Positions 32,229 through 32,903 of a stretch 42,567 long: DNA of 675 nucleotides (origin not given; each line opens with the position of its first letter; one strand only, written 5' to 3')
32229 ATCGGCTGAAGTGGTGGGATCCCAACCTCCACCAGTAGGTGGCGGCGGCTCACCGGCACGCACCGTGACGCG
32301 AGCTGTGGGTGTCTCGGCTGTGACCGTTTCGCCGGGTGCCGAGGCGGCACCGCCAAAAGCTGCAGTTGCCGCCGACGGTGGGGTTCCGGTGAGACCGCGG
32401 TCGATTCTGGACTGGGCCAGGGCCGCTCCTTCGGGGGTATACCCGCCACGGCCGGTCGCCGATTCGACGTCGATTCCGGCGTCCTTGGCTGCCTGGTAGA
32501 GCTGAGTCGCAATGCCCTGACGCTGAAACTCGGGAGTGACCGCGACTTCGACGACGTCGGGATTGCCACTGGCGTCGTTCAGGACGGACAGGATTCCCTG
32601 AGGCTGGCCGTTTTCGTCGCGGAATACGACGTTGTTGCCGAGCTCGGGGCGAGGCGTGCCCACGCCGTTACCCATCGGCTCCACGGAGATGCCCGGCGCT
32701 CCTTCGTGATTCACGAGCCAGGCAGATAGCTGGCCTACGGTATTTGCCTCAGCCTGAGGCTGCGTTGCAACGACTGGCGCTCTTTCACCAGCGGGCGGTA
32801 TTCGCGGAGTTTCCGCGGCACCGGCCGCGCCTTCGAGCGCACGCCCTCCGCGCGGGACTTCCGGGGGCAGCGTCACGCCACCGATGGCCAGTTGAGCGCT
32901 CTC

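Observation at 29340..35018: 1892-aa polyvalent virion protein combining SLT, Cys-peptidase and GNAT domains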

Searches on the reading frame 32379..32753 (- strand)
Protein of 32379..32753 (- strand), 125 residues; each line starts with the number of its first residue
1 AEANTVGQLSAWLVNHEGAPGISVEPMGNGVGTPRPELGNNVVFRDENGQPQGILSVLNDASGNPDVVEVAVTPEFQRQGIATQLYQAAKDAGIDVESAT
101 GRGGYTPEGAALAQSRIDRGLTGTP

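Call 36: search_solved_structures(query=A2, max_evalue=10, show_alignments=4)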
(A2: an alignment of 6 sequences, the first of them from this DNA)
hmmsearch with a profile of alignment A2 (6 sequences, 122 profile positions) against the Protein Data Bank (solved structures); distinct sequences matched with E-value up to 10: 40.
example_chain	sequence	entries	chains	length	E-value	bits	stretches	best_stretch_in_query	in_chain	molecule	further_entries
9mto_A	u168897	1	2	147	0.0068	19.7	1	55-89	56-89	[Ribosomal protein bS18]-alanine N-acetyltransferase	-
4zm6_A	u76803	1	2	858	0.0089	19.3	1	33-90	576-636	N-acetyl-beta-D glucosaminidase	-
2atr_A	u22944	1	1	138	0.017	18.5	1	41-89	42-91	acetyltransferase, GNAT family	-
5isv_A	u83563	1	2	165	0.023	18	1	63-86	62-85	Ribosomal-protein-alanine acetyltransferase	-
3wr7_A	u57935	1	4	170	0.032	17.5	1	45-96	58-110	Spermidine N1-acetyltransferase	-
6cy6_A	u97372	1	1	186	0.039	17.3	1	45-96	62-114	Spermidine N(1)-acetyltransferase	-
9cr5_A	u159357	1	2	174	0.041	17.2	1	35-89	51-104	Acetyltransferase PA2271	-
4r9m_A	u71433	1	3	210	0.048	17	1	45-96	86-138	Spermidine N(1)-acetyltransferase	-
2c27_A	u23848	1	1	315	0.088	16.1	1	53-93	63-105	MYCOTHIOL SYNTHASE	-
1ozp_A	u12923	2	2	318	0.09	16.1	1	53-93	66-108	hypothetical protein Rv0819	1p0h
5xxr_A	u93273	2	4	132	0.097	16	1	47-90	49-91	Protein RibT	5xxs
3l76_A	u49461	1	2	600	0.12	15.7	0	68-101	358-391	Aspartokinase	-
7wx5_A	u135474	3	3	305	0.18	15.1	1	52-89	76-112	N-acetyltransferase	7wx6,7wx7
6sk1_A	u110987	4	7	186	0.23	14.8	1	47-86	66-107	L-2,4-diaminobutyric acid acetyltransferase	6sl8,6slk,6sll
6sjy_A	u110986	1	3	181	0.35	14.2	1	47-86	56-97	L-2,4-diaminobutyric acid acetyltransferase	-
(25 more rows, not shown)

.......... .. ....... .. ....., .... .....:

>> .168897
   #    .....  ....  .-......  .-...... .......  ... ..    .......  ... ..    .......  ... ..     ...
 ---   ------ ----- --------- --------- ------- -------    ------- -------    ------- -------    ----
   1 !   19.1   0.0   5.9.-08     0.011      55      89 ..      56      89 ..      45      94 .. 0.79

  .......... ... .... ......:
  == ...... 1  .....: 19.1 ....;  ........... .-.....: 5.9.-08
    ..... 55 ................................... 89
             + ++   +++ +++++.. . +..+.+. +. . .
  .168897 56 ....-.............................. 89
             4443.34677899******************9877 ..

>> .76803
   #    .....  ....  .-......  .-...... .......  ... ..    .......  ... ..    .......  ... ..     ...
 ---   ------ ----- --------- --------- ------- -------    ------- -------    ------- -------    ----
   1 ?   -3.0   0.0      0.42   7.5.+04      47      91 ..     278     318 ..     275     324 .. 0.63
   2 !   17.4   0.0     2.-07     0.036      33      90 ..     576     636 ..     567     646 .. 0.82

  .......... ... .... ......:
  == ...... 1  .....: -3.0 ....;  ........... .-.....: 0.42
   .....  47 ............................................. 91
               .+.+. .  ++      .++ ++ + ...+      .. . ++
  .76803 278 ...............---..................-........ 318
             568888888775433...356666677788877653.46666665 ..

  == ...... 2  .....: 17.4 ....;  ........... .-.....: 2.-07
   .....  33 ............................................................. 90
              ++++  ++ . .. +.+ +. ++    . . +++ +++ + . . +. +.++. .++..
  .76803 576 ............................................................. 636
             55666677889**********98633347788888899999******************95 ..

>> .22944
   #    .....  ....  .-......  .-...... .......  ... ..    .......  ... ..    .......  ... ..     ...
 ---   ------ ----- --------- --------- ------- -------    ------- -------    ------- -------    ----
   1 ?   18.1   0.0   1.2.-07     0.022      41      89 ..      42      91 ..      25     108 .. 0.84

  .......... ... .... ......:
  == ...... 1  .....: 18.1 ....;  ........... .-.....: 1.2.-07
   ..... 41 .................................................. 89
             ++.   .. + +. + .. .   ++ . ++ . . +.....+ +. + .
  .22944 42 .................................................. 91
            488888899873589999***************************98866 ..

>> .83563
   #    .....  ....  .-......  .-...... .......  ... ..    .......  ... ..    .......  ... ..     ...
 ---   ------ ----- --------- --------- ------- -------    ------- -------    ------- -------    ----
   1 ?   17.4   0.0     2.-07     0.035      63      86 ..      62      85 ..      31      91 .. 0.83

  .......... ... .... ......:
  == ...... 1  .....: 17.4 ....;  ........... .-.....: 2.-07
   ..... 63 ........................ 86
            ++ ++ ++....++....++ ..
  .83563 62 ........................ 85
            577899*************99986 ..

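Call 43: search_protein_representatives(alignment_id=A2)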
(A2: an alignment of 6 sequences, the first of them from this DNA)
Query: 6 sequences, 122 profile positions. Proteins with E-value up to 0.001 (for the whole library): 437; up to 1e-10: 131; up to 1e-30: 4. The best 150 are listed.
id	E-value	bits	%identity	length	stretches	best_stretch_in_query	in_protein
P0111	1.7e-48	180.0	-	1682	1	2-120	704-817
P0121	2.2e-46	173.1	-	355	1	2-118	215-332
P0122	1.9e-41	157.2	-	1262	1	2-118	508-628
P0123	8.5e-31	122.8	-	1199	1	3-117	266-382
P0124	5.6e-30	120.2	-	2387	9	66-94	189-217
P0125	3.9e-28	114.2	-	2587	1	4-120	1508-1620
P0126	1.8e-27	112.1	-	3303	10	38-92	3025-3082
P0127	1.2e-24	102.9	-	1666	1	4-119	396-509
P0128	2.8e-24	101.7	-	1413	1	5-117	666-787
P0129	4.1e-24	101.2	-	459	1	2-120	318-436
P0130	8.3e-24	100.2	-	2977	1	4-114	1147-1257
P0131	6.2e-22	94.2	-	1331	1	3-119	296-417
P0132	7.5e-22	93.9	-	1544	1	6-116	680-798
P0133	6.3e-21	90.9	-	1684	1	4-116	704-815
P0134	1.0e-20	90.2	-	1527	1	3-119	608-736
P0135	1.3e-20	89.9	-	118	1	3-118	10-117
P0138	1.7e-19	86.3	-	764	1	8-119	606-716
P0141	4.4e-18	81.7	-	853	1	10-119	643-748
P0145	7.5e-17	77.8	-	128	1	40-118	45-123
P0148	1.4e-16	76.9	-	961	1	8-117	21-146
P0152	2.7e-16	76.0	-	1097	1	14-119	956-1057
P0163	1.3e-15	73.8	-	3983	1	16-117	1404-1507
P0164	1.7e-15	73.4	-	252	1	16-117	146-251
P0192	1.9e-13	66.8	-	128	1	8-118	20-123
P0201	4.1e-13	65.7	-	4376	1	13-120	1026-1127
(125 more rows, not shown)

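Call 51: search_protein_families(library=pfam, proteins=[P0123, P0127, P0128, P0138, P0141, P0152, P0135, P0145, P0192, P0164], max_evalue=0.001)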
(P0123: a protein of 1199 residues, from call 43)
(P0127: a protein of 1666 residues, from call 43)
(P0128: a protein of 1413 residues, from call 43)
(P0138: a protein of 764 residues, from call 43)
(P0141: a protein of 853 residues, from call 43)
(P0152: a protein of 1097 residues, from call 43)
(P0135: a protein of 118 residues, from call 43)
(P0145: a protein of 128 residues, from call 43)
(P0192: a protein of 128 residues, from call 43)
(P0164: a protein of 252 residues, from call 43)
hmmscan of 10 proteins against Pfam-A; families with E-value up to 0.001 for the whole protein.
P0123 (1199 aa): 3 families
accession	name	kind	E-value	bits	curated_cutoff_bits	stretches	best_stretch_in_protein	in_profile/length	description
PF00583.31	Acetyltransf_1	-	2.6e-09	37.8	20.7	1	301-355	32-87/116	Acetyltransferase (GNAT) family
PF13508.13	Acetyltransf_7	-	4.5e-08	33.8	27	1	306-357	7-62/84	Acetyltransferase (GNAT) domain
PF13673.13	Acetyltransf_10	-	0.00062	20.2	23.6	0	305-355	33-79/128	Acetyltransferase (GNAT) domain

P0127 (1666 aa): 1 family
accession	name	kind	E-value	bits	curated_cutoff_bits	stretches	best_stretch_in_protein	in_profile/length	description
PF13508.13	Acetyltransf_7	-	0.00024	21.8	27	1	432-478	6-52/84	Acetyltransferase (GNAT) domain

P0128 (1413 aa): 2 families
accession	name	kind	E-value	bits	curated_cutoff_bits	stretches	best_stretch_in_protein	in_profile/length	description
PF13508.13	Acetyltransf_7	-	3.5e-07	31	27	1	711-764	5-62/84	Acetyltransferase (GNAT) domain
PF00583.31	Acetyltransf_1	-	3.6e-07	30.9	20.7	1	709-763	34-88/116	Acetyltransferase (GNAT) family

P0138 (764 aa): 2 families
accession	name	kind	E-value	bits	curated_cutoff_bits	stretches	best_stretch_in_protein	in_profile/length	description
PF00583.31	Acetyltransf_1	-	0.00014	22.5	20.7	1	642-689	40-86/116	Acetyltransferase (GNAT) family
PF13508.13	Acetyltransf_7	-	0.00017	22.4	27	0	660-689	28-54/84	Acetyltransferase (GNAT) domain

P0141 (853 aa): 0 families

P0152 (1097 aa): 2 families
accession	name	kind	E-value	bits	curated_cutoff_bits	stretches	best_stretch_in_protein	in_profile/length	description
PF13508.13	Acetyltransf_7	-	7.3e-05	23.5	27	1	981-1029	9-54/84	Acetyltransferase (GNAT) domain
PF00583.31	Acetyltransf_1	-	0.0008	20.1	20.7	0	1007-1029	64-86/116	Acetyltransferase (GNAT) family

P0135 (118 aa): 3 families
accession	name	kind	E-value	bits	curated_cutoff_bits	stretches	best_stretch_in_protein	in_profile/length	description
PF13508.13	Acetyltransf_7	-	3.8e-08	34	27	1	40-91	6-62/84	Acetyltransferase (GNAT) domain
PF00583.31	Acetyltransf_1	-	2.4e-07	31.4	20.7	1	33-84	26-82/116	Acetyltransferase (GNAT) family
PF13673.13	Acetyltransf_10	-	0.00036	21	23.6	1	40-87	33-77/128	Acetyltransferase (GNAT) domain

P0145 (128 aa): 2 families
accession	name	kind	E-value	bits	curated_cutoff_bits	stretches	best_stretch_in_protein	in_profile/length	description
PF00583.31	Acetyltransf_1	-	3.7e-05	24.4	20.7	1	42-100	31-90/116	Acetyltransferase (GNAT) family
PF13508.13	Acetyltransf_7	-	0.00066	20.4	27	1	44-98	3-61/84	Acetyltransferase (GNAT) domain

P0192 (128 aa): 1 family
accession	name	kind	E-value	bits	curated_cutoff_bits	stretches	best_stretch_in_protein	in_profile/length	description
PF13508.13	Acetyltransf_7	-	7.6e-05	23.4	27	1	45-99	3-62/84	Acetyltransferase (GNAT) domain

P0164 (252 aa): 1 family
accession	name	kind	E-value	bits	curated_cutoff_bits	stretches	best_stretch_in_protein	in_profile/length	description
PF00583.31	Acetyltransf_1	-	0.0004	21.1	20.7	1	163-229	29-90/116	Acetyltransferase (GNAT) family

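Call 55: search_solved_structures(query=A3, max_evalue=1, show_alignments=2)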
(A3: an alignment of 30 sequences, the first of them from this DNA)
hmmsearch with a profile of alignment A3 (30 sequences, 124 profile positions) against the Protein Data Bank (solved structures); distinct sequences matched with E-value up to 1: 80 (the best 60 are shown).
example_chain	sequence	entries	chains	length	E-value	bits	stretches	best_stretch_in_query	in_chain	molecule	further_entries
4zm6_A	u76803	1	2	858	2.2e-05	27.4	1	37-91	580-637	N-acetyl-beta-D glucosaminidase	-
2wpw_A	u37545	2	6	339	3.5e-05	26.7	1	48-92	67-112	ORF14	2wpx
1y9k_A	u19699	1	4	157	0.00016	24.6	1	48-99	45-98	IAA acetyltransferase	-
7wx5_A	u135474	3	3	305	0.00022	24.2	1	48-89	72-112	N-acetyltransferase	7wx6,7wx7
2c27_A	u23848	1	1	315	0.00041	23.3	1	49-90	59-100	MYCOTHIOL SYNTHASE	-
1ozp_A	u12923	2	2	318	0.00043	23.3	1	49-90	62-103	hypothetical protein Rv0819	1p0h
9mto_A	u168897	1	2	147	0.00075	22.5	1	57-89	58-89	[Ribosomal protein bS18]-alanine N-acetyltransferase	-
9fpz_2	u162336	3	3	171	0.0019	21.1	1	41-92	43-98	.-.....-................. 10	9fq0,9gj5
9gj6_A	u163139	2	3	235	0.002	21.1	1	41-92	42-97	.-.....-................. 10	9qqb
6c95_B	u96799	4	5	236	0.002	21.1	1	41-92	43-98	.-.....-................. 10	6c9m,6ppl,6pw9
9f1b_DC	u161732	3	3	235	0.0021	21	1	41-92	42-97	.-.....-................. 10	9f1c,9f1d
3l76_A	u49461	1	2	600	0.0027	20.7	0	77-102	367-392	Aspartokinase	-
5hmn_A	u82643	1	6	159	0.003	20.5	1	49-93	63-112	AAC3-I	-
6sk1_A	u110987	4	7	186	0.0033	20.4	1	46-85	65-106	L-2,4-diaminobutyric acid acetyltransferase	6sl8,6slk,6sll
6sjy_A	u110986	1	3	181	0.0037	20.2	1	46-85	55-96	L-2,4-diaminobutyric acid acetyltransferase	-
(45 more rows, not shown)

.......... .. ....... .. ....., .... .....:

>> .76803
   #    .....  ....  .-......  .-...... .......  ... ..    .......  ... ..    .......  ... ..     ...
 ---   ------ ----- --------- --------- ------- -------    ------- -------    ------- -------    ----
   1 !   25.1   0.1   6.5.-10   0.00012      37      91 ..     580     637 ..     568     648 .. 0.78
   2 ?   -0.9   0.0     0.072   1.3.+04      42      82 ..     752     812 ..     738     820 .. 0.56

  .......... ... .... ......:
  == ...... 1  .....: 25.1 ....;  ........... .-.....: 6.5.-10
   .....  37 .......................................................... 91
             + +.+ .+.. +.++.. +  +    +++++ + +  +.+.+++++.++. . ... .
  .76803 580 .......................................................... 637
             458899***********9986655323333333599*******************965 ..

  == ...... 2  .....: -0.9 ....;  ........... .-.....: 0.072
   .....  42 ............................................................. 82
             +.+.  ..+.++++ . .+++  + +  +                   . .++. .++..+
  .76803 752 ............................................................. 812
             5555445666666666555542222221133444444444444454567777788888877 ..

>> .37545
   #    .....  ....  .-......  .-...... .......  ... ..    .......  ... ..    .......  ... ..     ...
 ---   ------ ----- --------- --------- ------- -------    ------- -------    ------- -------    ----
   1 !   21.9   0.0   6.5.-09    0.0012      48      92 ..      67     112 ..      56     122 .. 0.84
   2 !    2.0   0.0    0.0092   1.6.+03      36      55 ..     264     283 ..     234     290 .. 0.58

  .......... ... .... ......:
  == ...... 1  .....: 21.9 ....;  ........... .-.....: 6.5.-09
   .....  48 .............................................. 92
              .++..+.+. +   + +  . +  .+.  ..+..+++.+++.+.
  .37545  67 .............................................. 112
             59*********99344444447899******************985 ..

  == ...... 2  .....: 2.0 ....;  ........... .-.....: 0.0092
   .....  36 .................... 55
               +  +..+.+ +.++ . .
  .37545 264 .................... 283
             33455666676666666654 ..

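Call 61: predict_structure(alignment_id=A3)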
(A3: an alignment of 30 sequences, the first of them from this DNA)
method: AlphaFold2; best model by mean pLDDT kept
length: 125 residues; sequences in the alignment: 30
mean_pLDDT: 90.1   pTM: 0.78
mean pLDDT of the five models: 90.1, 89.8, 89.7, 89.6, 88.9
residues with pLDDT >= 90: 91; 70-90: 22; 50-70: 12; < 50: 0
segments of 3 or more residues with pLDDT < 50: none
pLDDT, mean of each block of 10 residues (from residue 1): 92 95 96 95 98 97 95 97 97 92 67 78 57
secondary structure, 60 per line:
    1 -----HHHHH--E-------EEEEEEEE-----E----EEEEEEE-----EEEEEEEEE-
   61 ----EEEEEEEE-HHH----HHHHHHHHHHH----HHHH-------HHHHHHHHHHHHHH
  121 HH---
elements in order: H6-10 E21-28 E39-45 E51-59 E65-72 H81-91 H96-99 H107-122

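Call 64: fold_search(model_id=the predicted structure, library=pdb)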
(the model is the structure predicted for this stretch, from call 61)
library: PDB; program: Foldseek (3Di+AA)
matches with E <= 10: 804; with E <= 0.001: 0
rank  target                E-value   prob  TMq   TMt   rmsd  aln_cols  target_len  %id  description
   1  7wx5                  9.7e-03  1.00  0.35  0.16   2.3        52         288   33  a Legionella acetyltransferase effector VipF (released 2023-02-22)
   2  6wqb                  2.2e-02  0.95  0.41  0.19   9.7        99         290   29  Crystal structure of VipF from Legionella hackeliae in complex with acetyl-CoA (released 2021-11-10)
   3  7ypu_A                3.1e-02  0.82  0.36  0.28  13.9       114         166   15  OrfE-CoA-glycylthricin complex (released 2023-05-31)
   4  5c82                  3.1e-02  0.80  0.35  0.27  14.7       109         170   16  Crystal structure of Nourseothricin acetyltransferase (released 2016-06-29)
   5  3tt2                  3.3e-02  0.99  0.34  0.14   2.6        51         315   25  Crystal Structure of GCN5-related N-Acetyltransferase from Sphaerobacter thermophilus (released 2011-10-05)
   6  1yvo_B                3.5e-02  0.99  0.36  0.27   2.8        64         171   23  hypothetical acetyltransferase from P.aeruginosa PA01 (released 2005-03-29)
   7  1wk4_A                4.2e-02  0.99  0.34  0.25   4.2        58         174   26  Crystal structure of ttk003001606 (released 2004-11-30)
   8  7ypu_F                4.8e-02  0.98  0.34  0.26   3.0        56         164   23  OrfE-CoA-glycylthricin complex (released 2023-05-31)
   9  1y9k_A                4.8e-02  0.97  0.35  0.30   3.5        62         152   22  IAA acetyltransferase from Bacillus cereus ATCC 14579 (released 2005-02-01)
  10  7ypu_B                4.8e-02  0.97  0.35  0.27   7.2        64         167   22  OrfE-CoA-glycylthricin complex (released 2023-05-31)
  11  1y9k_D                5.2e-02  0.94  0.35  0.29   3.5        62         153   22  IAA acetyltransferase from Bacillus cereus ATCC 14579 (released 2005-02-01)
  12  4rs2_A                5.5e-02  0.99  0.37  0.26   3.6        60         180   28  1.55 Angstrom Crystal Structure of GNAT Family N-acetyltransferase (YhbS) from Escherichia coli in Complex with CoA (released 2014-11-19)
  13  5jph_A                5.5e-02  0.98  0.36  0.32   2.8        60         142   30  Structure of a GNAT acetyltransferase SACOL1063 from Staphylococcus aureus in complex with CoA (released 2016-06-29)
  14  5jph_B                5.5e-02  0.98  0.36  0.31   2.7        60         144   30  Structure of a GNAT acetyltransferase SACOL1063 from Staphylococcus aureus in complex with CoA (released 2016-06-29)
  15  1y9k_B                5.5e-02  0.95  0.35  0.29   3.4        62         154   22  IAA acetyltransferase from Bacillus cereus ATCC 14579 (released 2005-02-01)
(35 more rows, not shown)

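Call 66: search_dna_similar(query=window:32379-32753:-, collection=phages, mode=protein, max_evalue=0.001, max_rows=25)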
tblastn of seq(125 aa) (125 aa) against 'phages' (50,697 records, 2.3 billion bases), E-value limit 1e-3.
No match.

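Call 67: find_encoding_contigs(protein=P0135, flank=6000, max_places=2)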
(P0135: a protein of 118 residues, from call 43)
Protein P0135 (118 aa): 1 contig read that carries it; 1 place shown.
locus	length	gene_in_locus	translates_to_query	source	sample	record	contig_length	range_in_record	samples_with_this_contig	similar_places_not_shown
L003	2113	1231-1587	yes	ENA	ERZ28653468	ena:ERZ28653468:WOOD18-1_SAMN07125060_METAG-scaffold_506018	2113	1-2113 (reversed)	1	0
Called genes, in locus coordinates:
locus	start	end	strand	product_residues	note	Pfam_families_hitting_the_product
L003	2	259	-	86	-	?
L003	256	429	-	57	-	-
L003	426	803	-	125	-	-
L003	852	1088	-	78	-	-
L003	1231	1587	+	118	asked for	PF00583:Acetyltransf_1 (weak), PF13508:Acetyltransf_7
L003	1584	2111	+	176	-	?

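Call 68: find_encoding_contigs(protein=P0141, flank=8000, max_places=2)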
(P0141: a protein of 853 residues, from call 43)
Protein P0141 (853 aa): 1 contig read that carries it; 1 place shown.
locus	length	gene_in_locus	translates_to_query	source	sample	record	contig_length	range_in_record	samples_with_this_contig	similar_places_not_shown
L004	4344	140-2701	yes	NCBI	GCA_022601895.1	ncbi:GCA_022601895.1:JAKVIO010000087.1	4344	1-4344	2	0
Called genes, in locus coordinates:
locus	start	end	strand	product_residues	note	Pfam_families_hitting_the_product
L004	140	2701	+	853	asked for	-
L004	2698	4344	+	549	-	?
